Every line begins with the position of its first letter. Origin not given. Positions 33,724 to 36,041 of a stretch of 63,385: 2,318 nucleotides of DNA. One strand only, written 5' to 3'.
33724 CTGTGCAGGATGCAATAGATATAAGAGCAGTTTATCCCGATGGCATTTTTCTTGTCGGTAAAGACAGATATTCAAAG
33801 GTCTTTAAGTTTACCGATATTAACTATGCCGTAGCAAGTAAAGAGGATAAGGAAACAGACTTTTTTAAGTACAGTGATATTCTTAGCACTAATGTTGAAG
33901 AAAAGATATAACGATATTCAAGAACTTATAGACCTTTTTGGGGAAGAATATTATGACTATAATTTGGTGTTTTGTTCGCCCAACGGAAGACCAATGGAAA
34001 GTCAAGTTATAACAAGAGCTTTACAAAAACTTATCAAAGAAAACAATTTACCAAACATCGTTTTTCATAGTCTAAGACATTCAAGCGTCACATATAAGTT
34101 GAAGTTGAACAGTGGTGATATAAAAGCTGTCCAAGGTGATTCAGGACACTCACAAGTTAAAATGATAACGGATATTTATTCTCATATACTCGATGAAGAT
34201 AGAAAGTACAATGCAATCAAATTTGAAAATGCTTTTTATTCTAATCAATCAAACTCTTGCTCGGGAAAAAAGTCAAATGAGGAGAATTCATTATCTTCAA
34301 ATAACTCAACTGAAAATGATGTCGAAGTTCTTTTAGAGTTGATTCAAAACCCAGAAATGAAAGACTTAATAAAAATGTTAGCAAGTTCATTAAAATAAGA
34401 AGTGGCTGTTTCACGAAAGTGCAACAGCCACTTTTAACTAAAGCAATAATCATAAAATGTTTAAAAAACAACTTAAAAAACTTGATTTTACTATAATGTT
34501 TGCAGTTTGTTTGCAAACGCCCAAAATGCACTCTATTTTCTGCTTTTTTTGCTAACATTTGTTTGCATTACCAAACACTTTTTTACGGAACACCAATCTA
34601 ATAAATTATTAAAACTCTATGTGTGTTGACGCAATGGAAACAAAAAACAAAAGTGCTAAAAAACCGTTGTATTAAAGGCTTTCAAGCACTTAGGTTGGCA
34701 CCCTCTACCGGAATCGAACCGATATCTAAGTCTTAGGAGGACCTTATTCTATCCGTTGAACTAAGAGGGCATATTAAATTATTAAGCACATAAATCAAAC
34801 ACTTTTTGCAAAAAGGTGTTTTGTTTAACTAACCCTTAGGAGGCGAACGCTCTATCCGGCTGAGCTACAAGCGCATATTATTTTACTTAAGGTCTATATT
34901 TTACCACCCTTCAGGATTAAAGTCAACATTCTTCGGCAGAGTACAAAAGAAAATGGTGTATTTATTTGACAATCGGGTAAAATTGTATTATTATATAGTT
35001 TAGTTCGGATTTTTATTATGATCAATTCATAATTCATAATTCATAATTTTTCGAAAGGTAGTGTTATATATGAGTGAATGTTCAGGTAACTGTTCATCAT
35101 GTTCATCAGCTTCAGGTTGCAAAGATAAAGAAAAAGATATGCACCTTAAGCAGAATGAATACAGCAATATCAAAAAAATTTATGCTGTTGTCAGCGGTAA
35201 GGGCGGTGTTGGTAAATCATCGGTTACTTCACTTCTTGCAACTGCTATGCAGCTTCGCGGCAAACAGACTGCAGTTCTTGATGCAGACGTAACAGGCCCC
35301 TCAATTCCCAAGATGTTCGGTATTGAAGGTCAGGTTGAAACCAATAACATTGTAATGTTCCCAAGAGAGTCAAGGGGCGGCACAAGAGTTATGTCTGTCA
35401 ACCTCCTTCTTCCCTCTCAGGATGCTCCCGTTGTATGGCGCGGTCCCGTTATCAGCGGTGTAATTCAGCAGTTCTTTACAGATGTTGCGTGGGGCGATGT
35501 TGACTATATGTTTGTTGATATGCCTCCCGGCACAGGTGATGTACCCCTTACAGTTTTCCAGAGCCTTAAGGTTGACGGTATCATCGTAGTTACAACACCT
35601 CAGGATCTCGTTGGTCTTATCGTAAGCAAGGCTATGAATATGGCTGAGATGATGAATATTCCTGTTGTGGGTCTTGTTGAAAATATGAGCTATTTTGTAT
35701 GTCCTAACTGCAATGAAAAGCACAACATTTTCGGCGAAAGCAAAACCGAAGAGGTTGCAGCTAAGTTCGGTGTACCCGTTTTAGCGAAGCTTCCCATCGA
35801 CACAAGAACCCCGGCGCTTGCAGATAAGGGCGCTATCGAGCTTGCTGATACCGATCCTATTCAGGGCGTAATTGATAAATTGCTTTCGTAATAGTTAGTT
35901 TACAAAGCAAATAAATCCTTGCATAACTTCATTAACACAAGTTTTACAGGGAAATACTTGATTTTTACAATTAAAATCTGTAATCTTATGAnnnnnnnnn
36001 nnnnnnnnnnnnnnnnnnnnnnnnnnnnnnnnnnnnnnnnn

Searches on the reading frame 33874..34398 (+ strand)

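Call 31: search_protein_families(library=pfam, proteins=[window:33874-34398:+], max_evalue=0.001)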
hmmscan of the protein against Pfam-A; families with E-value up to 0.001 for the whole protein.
window:33874-34398:+ (174 aa): 1 family
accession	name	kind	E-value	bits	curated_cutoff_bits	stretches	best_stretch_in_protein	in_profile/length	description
PF00589.27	Phage_integrase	-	1.4e-11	44.9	27.1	1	23-107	87-170/172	Phage integrase family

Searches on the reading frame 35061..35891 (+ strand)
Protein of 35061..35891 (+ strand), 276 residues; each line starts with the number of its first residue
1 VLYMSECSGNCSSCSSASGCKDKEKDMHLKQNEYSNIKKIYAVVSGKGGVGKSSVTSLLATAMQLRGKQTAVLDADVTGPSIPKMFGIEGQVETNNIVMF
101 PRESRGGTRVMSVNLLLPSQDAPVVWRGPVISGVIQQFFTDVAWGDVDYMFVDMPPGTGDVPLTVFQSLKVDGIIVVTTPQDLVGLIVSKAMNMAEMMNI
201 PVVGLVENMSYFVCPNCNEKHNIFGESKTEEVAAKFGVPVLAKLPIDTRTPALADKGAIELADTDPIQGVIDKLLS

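Call 31: search_protein_families(library=pfam, proteins=[window:35061-35891:+], max_evalue=0.001)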
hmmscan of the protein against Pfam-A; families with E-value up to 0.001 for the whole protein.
window:35061-35891:+ (276 aa): 6 families
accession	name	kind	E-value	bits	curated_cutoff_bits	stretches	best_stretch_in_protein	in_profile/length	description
PF10609.15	ParA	-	5.1e-90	301.6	27.1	1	36-260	1-225/246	NUBPL iron-transfer P-loop NTPase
PF01656.29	CbiA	-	6.7e-12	45.9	25.4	1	42-256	2-121/125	CobQ/CobB/MinD/ParA nucleotide binding domain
PF06414.18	Zeta_toxin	-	2.7e-05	24.1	22.3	1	34-103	11-79/199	Zeta toxin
PF13614.12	AAA_31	-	8.6e-05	23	27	1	39-79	2-42/177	AAA domain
PF02374.21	ArsA_ATPase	-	0.00016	21.4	24.3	1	43-77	5-39/305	Anion-transporting ATPase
PF13500.12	AAA_26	-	0.00032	21.1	27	0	156-247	114-191/198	AAA domain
